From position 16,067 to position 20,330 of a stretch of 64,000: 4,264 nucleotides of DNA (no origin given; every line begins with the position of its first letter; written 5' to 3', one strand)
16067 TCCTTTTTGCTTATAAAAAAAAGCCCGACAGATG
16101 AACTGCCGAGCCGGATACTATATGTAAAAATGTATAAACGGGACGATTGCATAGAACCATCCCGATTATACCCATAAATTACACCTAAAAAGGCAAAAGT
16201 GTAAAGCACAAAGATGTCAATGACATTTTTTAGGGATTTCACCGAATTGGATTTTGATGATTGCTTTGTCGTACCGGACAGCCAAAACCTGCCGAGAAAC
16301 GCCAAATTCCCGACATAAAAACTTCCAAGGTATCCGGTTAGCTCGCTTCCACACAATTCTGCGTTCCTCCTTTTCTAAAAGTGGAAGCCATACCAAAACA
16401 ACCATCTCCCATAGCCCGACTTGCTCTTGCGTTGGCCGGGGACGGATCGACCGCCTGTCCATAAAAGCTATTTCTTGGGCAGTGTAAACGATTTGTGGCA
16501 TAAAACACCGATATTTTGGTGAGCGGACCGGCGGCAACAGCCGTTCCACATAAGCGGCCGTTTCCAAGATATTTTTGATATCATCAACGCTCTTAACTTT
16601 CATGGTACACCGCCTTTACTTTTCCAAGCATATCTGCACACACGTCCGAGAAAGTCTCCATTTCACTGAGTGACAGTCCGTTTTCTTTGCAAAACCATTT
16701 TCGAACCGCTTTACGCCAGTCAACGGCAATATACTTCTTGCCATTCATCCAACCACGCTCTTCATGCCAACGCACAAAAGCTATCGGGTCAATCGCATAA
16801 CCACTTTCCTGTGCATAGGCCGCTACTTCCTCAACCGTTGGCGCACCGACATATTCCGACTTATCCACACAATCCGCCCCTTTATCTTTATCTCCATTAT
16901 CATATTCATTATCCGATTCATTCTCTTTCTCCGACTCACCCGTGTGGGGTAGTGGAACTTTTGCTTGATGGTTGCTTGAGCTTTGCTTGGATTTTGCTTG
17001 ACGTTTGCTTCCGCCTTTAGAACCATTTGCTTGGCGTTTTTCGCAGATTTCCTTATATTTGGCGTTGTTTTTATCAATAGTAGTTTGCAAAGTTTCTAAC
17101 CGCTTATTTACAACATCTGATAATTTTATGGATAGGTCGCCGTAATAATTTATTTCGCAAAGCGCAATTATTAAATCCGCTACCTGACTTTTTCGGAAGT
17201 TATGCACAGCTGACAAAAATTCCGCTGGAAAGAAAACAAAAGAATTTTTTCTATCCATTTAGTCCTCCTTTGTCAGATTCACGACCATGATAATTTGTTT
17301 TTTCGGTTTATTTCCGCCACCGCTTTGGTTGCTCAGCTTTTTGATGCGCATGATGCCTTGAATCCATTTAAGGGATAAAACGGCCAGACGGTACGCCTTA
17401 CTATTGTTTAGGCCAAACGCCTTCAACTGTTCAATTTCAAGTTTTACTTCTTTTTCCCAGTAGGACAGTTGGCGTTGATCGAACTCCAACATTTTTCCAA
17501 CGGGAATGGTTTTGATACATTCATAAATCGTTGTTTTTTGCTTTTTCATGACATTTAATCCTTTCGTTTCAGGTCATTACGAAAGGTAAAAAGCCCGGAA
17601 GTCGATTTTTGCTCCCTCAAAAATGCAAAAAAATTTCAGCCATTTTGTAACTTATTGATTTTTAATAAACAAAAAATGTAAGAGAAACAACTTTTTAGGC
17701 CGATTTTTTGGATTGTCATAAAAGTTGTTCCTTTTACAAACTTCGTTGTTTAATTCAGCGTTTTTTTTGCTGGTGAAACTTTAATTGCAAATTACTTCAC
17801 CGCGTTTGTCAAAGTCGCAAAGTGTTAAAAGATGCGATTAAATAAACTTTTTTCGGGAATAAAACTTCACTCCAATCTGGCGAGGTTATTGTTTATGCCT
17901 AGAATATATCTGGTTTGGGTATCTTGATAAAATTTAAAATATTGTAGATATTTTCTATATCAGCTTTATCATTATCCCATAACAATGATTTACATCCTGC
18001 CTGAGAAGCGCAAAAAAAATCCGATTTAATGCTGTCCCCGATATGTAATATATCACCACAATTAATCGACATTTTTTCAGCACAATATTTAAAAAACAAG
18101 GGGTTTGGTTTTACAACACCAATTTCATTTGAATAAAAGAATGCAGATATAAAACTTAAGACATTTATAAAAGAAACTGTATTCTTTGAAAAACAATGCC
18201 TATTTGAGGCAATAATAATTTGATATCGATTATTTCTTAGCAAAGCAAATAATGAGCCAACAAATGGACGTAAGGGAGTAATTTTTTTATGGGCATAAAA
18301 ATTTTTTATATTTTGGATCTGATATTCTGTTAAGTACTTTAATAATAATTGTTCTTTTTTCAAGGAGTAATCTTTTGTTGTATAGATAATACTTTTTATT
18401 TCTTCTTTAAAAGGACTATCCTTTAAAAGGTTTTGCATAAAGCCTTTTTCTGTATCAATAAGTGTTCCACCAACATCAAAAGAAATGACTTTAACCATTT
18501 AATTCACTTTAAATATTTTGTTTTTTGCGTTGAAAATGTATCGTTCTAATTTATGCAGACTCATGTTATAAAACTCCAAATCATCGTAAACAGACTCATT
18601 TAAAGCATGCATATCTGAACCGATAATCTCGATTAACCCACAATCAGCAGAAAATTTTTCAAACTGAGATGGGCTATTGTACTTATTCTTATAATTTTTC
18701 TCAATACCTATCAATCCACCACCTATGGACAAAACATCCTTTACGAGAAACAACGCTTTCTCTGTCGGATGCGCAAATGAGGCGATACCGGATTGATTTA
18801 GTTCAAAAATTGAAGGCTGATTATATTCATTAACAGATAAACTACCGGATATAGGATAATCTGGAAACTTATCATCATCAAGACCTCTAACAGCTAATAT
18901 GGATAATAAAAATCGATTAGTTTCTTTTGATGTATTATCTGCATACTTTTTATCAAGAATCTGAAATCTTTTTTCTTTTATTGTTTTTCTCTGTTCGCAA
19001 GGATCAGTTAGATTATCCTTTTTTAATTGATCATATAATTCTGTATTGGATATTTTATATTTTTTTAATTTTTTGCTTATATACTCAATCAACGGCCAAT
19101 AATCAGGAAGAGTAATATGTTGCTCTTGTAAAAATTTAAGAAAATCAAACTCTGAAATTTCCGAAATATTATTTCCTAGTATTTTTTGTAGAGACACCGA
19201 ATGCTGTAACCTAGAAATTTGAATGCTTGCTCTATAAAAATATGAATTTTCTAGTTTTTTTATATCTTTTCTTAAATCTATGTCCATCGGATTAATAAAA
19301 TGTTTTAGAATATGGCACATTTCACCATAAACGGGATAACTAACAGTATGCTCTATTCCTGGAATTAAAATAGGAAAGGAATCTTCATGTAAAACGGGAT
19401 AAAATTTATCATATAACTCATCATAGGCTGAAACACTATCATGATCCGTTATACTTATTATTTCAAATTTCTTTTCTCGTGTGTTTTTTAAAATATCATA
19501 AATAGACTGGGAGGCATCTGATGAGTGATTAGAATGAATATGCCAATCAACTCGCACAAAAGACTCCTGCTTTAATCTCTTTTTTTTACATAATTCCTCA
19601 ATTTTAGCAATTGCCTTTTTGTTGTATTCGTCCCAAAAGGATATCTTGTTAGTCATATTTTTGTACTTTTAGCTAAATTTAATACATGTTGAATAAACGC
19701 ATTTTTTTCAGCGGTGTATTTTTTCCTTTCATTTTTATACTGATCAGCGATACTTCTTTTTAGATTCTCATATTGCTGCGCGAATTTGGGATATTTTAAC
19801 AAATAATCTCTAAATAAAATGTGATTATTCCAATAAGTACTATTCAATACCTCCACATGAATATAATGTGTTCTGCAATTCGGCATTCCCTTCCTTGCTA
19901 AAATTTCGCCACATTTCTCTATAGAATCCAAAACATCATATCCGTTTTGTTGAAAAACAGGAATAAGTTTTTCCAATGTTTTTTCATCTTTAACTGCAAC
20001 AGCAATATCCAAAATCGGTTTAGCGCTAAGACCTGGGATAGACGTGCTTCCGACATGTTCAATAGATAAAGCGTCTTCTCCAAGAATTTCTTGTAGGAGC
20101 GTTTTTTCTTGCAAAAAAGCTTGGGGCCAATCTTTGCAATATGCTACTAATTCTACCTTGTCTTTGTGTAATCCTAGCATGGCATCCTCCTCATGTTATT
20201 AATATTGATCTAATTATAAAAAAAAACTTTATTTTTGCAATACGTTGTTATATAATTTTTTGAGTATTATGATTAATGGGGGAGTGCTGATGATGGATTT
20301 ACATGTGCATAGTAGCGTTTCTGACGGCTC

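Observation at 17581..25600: Very AT-rich ~8-kb cassette bounded by ~55-bp direct repeats: NTase(GrpB) + two PHP phosphoesterases + HAD + Cys-motif protein + divergent phosphoketolase-family TPP enzyme + CdaA cyclase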

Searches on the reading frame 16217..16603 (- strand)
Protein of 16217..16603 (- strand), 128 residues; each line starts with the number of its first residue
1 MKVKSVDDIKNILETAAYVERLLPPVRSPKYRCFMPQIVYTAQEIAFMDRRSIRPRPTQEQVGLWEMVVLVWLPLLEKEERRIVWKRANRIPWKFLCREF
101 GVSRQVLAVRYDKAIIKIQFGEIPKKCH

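Call 71: search_protein_families(library=pfam, proteins=[window:16217-16603:-], max_evalue=0.001)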
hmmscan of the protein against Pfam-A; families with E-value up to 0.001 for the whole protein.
window:16217-16603:- (128 aa): 1 family
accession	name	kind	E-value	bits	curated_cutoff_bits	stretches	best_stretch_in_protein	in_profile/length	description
PF19889.5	DUF6362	-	2.9e-19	69.7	31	1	22-118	2-98/98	Domain of unknown function (DUF6362)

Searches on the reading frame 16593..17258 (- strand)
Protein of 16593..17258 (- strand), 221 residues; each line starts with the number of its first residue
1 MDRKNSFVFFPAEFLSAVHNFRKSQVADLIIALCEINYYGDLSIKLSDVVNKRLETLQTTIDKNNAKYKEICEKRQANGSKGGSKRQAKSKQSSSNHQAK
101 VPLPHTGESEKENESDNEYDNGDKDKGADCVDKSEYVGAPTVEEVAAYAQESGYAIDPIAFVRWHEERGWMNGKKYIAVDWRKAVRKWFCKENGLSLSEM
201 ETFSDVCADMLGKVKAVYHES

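Call 49: find_related_loci(query=window:16593-17258:-, collection=viral_contigs, flank=10000)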
Query window:16593-17258:- (221 aa) in viral_contigs; peptide patterns used: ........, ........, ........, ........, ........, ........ (x = any residue, [..] = any of these).
23 stretches matched a pattern; 17 encode a relative of the query (tblastn E <= 1e-3); 17 distinct loci.
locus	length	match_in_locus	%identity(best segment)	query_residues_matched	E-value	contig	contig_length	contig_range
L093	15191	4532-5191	71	1-220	1e-106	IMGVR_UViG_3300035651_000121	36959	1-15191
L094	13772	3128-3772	68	1-217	5e-98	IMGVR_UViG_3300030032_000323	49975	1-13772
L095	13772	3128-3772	68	1-217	5e-98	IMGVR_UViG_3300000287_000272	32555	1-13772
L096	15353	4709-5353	68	1-217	7e-98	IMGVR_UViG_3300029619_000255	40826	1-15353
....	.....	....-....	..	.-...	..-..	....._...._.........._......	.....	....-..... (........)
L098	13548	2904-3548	68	1-217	3e-97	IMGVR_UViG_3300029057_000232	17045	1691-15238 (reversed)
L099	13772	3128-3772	67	1-217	3e-95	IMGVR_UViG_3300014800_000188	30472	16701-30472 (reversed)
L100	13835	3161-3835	56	1-221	8e-79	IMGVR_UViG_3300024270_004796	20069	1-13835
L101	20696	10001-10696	52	1-221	9e-76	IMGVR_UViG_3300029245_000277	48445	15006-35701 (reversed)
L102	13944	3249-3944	52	1-221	4e-75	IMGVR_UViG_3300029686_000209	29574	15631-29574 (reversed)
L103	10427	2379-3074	51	1-221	4e-75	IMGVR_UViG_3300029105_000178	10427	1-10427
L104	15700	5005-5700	51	1-221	8e-75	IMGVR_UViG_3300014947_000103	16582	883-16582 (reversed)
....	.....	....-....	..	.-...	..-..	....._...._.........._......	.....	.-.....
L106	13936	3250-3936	50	1-220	4e-74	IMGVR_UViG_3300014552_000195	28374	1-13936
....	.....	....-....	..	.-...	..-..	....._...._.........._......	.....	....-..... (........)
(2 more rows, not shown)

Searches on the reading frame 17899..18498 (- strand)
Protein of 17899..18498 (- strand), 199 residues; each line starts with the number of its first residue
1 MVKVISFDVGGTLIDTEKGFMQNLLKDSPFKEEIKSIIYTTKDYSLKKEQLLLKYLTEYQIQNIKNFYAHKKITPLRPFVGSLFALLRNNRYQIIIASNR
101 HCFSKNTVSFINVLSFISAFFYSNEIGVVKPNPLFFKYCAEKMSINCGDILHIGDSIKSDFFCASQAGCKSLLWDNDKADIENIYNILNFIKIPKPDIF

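Call 5: search_protein_families(library=pfam, proteins=[window:17899-18498:-], max_evalue=0.01)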
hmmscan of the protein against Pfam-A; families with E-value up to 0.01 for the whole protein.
window:17899-18498:- (199 aa): 3 families
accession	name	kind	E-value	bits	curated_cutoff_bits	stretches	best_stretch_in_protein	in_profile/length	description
PF13419.12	HAD_2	-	1.2e-11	45.5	23.8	1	7-172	3-176/178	Haloacid dehalogenase-like hydrolase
PF00702.32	Hydrolase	-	4.8e-11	43.8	26.4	1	2-168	1-191/191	haloacid dehalogenase-like hydrolase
PF13242.12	Hydrolase_like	-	2e-08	34.5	22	1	130-180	4-54/75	HAD-hyrolase-like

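Call 11: search_protein_families(library=ncbifam, proteins=[window:17899-18498:-], max_evalue=0.01)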
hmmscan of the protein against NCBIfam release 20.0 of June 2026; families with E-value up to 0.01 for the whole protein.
window:17899-18498:- (199 aa): 26 families (the best 25 are shown)
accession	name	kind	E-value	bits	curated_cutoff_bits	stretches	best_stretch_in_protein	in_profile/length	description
TIGR02253.1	CTE7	subfamily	3e-16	59.9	169.75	1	1-181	1-200/221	TIGR02253 family HAD-type hydrolase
TIGR02252.1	DREG-2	subfamily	8.2e-16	58.4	155.2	1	61-173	91-203/203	HAD hydrolase, REG-2-like, family IA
TIGR01549.1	HAD-SF-IA-v1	subfamily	1.5e-12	48.1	23.3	1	5-168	2-149/149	HAD-IA family hydrolase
TIGR02254.1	YjjG_YfnB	equivalog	4.7e-12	45.9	159.9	1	73-180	95-202/223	YjjG family noncanonical pyrimidine nucleotidase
NF009695.0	PRK13222.1-2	equivalog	3.7e-10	39.7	225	1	57-172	74-191/226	phosphoglycolate phosphatase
NF052576.1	PymNtasePynAStpc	equivalog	2.9e-08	33.6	350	1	82-178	106-203/229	pyrimidine 5'-nucleotidase PynA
TIGR01449.2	PGP_bact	equivalog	1.1e-06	28.3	180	1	71-173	81-183/213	phosphoglycolate phosphatase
NF006976.0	PRK09449.1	equivalog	3.6e-06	26.7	183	1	80-179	100-200/225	pyrimidine 5'-nucleotidase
TIGR01428.1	HAD_type_II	equivalog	5.9e-06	26.4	125.4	1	3-171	2-187/197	haloacid dehalogenase type II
TIGR01662.1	HAD-SF-IIIA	subfamily_domain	1.1e-05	25.6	44.6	1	78-172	28-136/141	HAD-IIIA family hydrolase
TIGR01509.1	HAD-SF-IA-v3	subfamily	1.3e-05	25.4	29.4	1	5-158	2-139/154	HAD-IA family hydrolase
TIGR02247.1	HAD-1A3-hyp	subfamily_domain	2.1e-05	24.4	125.4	1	60-189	80-210/211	epoxide hydrolase N-terminal domain-like phosphatase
TIGR01460.1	HAD-SF-IIA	subfamily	2.4e-05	24.3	100.15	1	125-173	192-242/246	HAD-IIA family hydrolase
TIGR01458.1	HAD-SF-IIA-hyp3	hypoth_equivalog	3.4e-05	23.3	175.95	1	86-173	131-222/257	TIGR01458 family HAD-type hydrolase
NF009694.0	PRK13222.1-1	equivalog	5.5e-05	22.6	415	1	101-172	138-208/252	phosphoglycolate phosphatase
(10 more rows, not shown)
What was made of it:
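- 17899..18498 (-): HAD-IA phosphatase, 199 aa. It belongs to the universal three-gene core. TIGR01549 scores 48.1 against a cut-off of 23.3 (calls 5, 11).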

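Call 12: search_protein_families(library=padloc, proteins=[window:17899-18498:-], max_evalue=0.01)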
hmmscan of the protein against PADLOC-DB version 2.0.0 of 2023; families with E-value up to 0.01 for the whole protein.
window:17899-18498:- (199 aa): 0 families

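Call 91: search_protein_families(library=phrogs, proteins=[window:17899-18498:-], max_evalue=0.00001)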
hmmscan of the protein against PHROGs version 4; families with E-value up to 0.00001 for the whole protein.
window:17899-18498:- (199 aa): 2 families
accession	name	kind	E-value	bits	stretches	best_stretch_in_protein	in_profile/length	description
phrog_14393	-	other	4.4e-09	37.6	1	87-163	110-191/219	hydrolase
phrog_8468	-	other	3.2e-08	34.6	1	29-177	39-195/221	HAD-superfamily hydrolase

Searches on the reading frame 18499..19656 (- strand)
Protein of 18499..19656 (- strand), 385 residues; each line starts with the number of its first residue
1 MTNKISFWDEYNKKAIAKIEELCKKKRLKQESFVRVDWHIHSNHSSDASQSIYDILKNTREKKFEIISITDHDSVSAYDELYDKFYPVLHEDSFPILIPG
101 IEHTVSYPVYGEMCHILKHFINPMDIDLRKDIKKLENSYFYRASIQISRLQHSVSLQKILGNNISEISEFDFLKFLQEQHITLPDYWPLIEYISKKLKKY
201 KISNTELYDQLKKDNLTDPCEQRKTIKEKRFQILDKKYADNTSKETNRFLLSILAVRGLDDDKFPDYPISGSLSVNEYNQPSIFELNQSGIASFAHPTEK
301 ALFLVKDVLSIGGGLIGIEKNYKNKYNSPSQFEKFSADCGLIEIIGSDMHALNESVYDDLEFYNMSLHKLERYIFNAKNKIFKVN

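Call 5: search_protein_families(library=pfam, proteins=[window:18499-19656:-], max_evalue=0.01)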
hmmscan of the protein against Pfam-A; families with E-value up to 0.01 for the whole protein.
window:18499-19656:- (385 aa): 1 family
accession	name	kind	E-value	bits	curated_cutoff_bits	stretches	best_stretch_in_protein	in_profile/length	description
PF02811.25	PHP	-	2.8e-07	31.5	26.4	1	37-106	1-66/164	PHP domain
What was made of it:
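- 18499..19656 (-): PHP-domain phosphoesterase, 385 aa, with a long insertion. Pfam PHP E = 2.8e-7 (call 5).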

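Call 11: search_protein_families(library=ncbifam, proteins=[window:18499-19656:-], max_evalue=0.01)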
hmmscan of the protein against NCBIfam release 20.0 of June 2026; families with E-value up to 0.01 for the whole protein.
window:18499-19656:- (385 aa): 9 families
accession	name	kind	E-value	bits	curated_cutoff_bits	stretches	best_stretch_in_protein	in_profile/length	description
NF038032.1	CehA_McbA_metalo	domain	9.8e-10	38.3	80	1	33-114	2-75/315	CehA/McbA family metallohydrolase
NF041577.1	nside_bi_sphtase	equivalog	1.6e-08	34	400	1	35-145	3-105/276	3',5'-nucleoside bisphosphate phosphatase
TIGR01405.1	polC_Gram_pos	equivalog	5e-08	31.1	1043.45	1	14-83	83-153/1211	DNA polymerase III subunit alpha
NF001688.0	PRK00448.1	equivalog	2.7e-06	25.2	873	1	16-84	318-388/1445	PolC-type DNA polymerase III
NF047791.1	RNaseRnm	equivalog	1.6e-05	24.3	375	1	36-151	3-112/275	RNase RNM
NF006375.0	PRK08609.1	equivalog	0.00016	20.4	426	1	16-73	317-373/571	DNA polymerase/3'-5' exonuclease PolX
TIGR01856.1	hisJ_fam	subfamily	0.0011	18.8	90.2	1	37-76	2-41/252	histidinol-phosphatase HisJ family protein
NF006702.0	PRK09248.1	domain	0.0022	17.5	264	1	34-73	3-42/246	PHP domain-containing protein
NF041661.1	Cycl_ph_dihydrol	equivalog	0.0049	16.2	500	0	37-80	1-43/259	phosphoribosyl 1,2-cyclic phosphate 1,2-diphosphodiesterase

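Call 12: search_protein_families(library=padloc, proteins=[window:18499-19656:-], max_evalue=0.01)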
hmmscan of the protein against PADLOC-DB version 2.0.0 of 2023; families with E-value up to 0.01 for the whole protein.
window:18499-19656:- (385 aa): 0 families

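Call 91: search_protein_families(library=phrogs, proteins=[window:18499-19656:-], max_evalue=0.00001)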
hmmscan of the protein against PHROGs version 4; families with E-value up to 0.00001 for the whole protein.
window:18499-19656:- (385 aa): 0 families

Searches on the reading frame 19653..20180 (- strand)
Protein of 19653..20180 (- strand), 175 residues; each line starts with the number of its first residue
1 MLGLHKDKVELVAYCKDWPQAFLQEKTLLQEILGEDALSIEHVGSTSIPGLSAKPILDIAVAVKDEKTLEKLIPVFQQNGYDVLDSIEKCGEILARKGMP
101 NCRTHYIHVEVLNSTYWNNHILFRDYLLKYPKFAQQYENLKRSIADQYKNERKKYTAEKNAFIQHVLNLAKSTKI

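Call 5: search_protein_families(library=pfam, proteins=[window:19653-20180:-], max_evalue=0.01)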
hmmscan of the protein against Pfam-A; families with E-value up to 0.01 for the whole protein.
window:19653-20180:- (175 aa): 1 family
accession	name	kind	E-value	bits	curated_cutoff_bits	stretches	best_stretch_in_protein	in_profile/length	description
PF04229.20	GrpB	-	2.3e-45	155.1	25.5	1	8-167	1-157/159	GrpB protein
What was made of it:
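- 19653..20180 (-): GrpB (UPF0157) nucleotidyltransferase-fold protein, 175 aa. Pfam GrpB E = 2.3e-45 (call 5).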

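Call 11: search_protein_families(library=ncbifam, proteins=[window:19653-20180:-], max_evalue=0.01)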
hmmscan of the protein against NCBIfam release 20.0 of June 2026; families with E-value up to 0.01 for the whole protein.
window:19653-20180:- (175 aa): 1 family
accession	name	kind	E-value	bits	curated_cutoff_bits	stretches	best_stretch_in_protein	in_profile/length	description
NF002879.0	PRK03333.1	equivalog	4.5e-19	68.8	215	1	7-170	210-384/395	dephospho-CoA kinase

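Call 12: search_protein_families(library=padloc, proteins=[window:19653-20180:-], max_evalue=0.01)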
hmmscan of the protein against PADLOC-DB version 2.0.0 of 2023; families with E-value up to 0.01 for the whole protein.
window:19653-20180:- (175 aa): 0 families

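Call 91: search_protein_families(library=phrogs, proteins=[window:19653-20180:-], max_evalue=0.00001)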
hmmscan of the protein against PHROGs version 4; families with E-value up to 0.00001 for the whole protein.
window:19653-20180:- (175 aa): 1 family
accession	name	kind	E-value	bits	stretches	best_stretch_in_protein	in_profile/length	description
phrog_24971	-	unknown function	1.5e-34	120.2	1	9-172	5-168/174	-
